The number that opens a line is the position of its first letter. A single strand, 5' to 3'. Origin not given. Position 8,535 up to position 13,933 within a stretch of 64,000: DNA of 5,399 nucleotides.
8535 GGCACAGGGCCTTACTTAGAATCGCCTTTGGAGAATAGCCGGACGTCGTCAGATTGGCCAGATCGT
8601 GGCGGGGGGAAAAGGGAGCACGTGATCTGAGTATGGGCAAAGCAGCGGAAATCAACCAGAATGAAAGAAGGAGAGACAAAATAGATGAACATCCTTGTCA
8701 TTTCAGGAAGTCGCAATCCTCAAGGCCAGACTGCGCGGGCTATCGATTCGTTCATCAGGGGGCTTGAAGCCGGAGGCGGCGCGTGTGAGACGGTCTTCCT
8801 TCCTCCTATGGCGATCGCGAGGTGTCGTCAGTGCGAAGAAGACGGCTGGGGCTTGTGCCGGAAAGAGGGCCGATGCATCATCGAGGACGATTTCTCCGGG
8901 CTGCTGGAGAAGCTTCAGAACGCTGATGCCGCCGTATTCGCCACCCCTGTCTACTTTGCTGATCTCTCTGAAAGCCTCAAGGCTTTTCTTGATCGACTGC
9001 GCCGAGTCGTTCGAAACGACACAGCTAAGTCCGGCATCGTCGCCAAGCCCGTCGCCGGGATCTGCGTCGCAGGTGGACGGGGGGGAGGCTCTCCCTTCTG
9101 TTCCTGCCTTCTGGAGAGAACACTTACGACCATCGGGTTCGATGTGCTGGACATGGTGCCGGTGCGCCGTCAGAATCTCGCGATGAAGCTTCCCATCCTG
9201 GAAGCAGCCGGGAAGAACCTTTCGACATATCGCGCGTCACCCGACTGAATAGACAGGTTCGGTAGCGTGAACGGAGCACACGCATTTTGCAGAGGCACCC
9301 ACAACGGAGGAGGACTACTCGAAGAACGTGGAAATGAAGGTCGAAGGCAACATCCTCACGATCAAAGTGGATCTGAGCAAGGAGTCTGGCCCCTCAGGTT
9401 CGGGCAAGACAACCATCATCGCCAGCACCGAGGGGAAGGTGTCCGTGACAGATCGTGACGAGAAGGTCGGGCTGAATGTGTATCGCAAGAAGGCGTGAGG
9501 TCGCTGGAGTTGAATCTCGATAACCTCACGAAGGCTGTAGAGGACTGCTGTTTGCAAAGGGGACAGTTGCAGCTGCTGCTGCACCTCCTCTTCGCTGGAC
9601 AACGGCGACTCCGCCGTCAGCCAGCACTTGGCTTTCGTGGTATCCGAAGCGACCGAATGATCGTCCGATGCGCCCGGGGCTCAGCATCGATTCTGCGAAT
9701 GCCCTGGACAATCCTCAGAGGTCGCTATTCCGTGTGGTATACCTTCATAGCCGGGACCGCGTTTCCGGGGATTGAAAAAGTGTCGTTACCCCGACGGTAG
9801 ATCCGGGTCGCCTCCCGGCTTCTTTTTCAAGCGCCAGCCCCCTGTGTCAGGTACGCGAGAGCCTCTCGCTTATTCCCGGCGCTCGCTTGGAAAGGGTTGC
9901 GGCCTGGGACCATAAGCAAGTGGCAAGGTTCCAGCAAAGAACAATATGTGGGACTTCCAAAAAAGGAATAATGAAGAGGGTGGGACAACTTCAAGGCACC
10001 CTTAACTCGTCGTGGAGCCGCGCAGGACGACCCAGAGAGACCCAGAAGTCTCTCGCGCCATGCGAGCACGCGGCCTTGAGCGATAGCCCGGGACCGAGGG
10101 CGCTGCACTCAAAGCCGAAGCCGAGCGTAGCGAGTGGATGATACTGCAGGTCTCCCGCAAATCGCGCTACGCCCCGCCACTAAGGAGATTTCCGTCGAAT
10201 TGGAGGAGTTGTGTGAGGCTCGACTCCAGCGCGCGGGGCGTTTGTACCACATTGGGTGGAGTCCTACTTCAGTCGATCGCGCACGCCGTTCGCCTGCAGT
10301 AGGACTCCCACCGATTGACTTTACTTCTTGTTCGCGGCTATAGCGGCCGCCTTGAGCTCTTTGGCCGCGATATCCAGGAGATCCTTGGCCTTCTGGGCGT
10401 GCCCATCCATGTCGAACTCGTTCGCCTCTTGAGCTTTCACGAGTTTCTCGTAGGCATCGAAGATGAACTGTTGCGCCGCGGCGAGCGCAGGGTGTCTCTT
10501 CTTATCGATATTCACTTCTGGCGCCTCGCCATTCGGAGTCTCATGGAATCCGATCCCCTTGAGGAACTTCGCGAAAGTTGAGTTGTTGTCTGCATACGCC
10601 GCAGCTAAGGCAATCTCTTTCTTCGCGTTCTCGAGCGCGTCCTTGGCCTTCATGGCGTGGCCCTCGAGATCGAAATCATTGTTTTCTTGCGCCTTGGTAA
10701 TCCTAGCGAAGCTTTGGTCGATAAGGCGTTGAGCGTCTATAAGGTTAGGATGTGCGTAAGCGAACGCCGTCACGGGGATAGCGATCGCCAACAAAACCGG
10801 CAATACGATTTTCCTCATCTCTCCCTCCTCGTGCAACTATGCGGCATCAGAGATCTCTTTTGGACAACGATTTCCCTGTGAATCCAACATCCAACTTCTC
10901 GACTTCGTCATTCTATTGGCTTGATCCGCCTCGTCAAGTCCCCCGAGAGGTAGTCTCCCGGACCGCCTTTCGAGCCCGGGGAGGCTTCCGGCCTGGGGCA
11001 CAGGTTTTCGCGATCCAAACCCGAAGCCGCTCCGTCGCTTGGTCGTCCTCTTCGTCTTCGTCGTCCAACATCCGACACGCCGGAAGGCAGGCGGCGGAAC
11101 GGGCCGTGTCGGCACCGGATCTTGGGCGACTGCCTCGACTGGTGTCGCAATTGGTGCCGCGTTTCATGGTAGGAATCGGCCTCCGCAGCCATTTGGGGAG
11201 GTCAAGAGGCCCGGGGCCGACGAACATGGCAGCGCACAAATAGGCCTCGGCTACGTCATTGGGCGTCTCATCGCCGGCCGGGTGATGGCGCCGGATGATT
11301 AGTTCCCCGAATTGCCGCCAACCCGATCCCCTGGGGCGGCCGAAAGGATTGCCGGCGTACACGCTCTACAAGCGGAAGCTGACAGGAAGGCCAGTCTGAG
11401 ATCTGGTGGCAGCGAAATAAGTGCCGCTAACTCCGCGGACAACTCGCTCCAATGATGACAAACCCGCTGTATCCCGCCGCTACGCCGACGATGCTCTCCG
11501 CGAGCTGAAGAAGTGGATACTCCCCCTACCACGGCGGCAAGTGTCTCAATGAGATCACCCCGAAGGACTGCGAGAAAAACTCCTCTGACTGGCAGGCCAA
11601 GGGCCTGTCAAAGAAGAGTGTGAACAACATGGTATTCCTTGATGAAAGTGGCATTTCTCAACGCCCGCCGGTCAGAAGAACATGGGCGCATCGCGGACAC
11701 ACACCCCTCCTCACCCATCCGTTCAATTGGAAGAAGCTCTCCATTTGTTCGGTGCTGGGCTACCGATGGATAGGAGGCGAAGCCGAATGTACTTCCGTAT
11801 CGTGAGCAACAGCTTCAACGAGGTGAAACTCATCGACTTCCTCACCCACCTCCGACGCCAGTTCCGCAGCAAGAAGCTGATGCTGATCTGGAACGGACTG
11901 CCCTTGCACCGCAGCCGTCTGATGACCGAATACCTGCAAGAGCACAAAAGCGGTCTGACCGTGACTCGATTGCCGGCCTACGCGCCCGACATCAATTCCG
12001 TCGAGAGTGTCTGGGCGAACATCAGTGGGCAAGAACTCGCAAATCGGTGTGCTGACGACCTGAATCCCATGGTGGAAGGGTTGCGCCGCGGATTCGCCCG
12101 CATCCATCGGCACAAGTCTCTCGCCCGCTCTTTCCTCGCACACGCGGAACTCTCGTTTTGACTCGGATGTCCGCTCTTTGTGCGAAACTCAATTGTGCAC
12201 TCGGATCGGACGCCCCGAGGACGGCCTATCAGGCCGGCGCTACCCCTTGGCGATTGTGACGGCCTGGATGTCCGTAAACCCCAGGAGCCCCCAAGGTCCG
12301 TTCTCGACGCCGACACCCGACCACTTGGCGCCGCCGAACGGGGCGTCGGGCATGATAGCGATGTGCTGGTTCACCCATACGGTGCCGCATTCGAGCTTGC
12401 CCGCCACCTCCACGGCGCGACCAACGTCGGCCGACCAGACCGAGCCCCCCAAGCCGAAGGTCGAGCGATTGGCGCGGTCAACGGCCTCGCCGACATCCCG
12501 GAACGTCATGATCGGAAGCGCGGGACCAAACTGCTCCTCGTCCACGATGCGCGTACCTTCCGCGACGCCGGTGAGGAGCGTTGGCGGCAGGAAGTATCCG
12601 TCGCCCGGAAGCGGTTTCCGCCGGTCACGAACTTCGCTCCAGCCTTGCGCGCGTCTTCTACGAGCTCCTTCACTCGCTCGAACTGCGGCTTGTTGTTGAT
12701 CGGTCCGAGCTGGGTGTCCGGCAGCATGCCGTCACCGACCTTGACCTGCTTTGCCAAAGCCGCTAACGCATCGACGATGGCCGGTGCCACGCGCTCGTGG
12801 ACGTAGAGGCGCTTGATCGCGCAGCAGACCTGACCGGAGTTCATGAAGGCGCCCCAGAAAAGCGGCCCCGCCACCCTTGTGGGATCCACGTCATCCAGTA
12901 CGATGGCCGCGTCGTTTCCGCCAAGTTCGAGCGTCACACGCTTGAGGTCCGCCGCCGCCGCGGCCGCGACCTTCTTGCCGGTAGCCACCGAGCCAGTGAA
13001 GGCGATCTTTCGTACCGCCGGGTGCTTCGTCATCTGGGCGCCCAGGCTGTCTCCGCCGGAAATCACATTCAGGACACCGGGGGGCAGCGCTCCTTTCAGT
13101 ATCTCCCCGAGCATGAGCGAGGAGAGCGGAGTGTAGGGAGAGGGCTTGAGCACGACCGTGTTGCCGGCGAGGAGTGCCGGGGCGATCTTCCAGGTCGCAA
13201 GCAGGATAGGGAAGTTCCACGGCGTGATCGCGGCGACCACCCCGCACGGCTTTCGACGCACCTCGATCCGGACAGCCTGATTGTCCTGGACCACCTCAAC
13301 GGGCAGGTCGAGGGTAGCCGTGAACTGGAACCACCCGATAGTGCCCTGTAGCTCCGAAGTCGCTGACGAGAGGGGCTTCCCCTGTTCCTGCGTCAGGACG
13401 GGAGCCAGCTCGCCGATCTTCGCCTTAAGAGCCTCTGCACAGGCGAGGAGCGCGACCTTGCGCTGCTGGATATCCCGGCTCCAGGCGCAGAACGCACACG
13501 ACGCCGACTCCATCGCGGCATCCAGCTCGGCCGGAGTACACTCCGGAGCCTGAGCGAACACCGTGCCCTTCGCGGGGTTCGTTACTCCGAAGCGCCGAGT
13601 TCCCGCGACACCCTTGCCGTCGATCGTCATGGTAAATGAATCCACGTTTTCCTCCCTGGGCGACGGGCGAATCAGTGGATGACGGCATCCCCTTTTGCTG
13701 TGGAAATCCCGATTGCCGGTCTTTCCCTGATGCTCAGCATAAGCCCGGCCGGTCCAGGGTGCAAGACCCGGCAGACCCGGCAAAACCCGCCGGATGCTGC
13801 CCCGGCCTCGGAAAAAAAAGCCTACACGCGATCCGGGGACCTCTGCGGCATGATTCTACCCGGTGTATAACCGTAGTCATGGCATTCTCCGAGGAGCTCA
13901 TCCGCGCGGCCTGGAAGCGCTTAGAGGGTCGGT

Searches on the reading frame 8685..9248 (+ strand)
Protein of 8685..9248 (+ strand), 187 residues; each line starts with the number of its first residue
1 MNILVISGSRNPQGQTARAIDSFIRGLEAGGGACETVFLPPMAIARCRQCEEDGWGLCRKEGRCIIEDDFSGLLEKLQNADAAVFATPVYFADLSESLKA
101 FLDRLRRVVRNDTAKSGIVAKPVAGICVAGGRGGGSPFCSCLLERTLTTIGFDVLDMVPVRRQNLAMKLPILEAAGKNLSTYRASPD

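Call 51: search_protein_families(library=pfam, proteins=[window:8685-9248:+], max_evalue=0.001)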
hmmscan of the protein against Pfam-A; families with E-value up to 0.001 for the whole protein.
window:8685-9248:+ (187 aa): 2 families
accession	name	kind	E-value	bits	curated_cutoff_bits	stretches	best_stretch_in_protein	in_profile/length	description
PF03358.20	FMN_red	-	2.7e-20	72.9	24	1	1-136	1-122/152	NADPH-dependent FMN reductase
PF02525.22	Flavodoxin_2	-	3e-11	43.8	27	1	1-164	1-179/198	Flavodoxin-like fold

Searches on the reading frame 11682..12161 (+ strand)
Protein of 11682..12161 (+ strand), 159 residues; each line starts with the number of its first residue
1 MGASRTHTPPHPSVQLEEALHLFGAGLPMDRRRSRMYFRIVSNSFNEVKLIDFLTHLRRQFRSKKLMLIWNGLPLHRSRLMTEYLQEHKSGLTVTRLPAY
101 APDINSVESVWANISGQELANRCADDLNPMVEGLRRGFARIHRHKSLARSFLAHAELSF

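Call 52: search_protein_families(library=pfam, proteins=[window:11682-12161:+], max_evalue=0.001)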
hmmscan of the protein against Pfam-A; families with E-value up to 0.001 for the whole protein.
window:11682-12161:+ (159 aa): 1 family
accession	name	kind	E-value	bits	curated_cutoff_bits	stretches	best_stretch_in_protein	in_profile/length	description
PF13358.12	DDE_3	-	4e-14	53.1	28.6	1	34-126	48-141/146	DDE superfamily endonuclease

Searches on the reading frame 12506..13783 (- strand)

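Call 52: search_protein_families(library=pfam, proteins=[window:12506-13783:-], max_evalue=0.001)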
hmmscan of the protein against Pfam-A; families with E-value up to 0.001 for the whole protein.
window:12506-13783:- (425 aa): 1 family
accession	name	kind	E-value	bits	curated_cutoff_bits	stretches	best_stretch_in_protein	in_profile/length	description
PF00171.27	Aldedh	-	1.6e-108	363.7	23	1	63-391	7-340/461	Aldehyde dehydrogenase family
